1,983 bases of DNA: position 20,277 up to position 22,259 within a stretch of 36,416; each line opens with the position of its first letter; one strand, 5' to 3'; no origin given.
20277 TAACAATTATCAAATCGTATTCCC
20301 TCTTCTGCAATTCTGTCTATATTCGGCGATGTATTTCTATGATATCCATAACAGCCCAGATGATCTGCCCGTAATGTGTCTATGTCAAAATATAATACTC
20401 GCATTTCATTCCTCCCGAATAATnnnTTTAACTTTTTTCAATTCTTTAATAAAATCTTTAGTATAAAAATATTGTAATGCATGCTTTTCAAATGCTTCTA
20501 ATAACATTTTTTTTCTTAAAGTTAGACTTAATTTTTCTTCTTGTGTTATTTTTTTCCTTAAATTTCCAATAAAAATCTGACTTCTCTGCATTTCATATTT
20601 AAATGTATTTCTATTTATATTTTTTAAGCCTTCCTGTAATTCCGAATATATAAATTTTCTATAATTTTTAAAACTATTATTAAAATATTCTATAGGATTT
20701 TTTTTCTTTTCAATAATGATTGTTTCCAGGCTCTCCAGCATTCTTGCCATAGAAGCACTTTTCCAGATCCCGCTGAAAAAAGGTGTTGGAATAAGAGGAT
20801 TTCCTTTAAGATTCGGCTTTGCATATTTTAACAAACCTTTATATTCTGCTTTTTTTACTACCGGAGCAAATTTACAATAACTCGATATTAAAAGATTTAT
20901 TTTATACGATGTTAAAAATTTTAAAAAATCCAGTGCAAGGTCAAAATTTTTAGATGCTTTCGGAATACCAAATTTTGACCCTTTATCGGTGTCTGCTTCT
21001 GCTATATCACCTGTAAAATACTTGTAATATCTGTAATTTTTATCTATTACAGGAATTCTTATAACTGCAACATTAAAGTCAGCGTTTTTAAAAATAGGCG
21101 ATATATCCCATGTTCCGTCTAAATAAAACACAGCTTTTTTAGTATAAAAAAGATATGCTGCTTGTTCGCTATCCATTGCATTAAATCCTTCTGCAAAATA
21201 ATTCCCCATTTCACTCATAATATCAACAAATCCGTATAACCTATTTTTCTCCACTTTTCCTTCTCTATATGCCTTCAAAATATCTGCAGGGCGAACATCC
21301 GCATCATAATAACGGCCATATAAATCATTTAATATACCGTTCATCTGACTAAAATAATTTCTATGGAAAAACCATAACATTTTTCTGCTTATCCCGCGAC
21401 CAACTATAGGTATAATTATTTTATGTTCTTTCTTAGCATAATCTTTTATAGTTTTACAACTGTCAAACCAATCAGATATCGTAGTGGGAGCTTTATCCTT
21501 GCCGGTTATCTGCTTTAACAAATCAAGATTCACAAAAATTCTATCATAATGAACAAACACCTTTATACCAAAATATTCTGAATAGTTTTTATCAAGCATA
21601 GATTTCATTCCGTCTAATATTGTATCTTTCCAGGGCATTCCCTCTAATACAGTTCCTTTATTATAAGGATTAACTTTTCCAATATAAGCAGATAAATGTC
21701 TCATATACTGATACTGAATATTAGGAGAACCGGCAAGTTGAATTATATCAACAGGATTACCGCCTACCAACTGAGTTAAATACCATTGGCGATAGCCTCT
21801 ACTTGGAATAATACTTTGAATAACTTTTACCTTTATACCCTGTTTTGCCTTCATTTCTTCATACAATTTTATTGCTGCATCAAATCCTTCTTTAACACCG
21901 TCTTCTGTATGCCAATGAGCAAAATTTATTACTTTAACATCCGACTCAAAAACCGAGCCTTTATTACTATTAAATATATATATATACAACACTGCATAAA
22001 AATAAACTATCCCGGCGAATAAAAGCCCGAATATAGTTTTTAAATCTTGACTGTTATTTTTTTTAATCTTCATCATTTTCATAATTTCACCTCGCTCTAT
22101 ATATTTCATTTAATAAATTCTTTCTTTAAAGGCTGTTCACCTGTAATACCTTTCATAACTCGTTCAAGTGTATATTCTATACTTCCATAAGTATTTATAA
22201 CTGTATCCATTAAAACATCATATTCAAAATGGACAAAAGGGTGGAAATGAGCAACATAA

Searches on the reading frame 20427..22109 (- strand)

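Call 10: search_protein_families(library=pfam, proteins=[window:20427-22109:-], max_evalue=0.001)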
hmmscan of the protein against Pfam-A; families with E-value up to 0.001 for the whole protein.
window:20427-22109:- (561 aa): 2 families
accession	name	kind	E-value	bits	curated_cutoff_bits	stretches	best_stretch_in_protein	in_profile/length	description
PF01547.30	SBP_bac_1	-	5e-15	56.7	26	1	75-402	9-303/307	Bacterial extracellular solute-binding protein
PF13416.11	SBP_bac_8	-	1.5e-13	51.7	27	1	82-422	2-266/279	Bacterial extracellular solute-binding protein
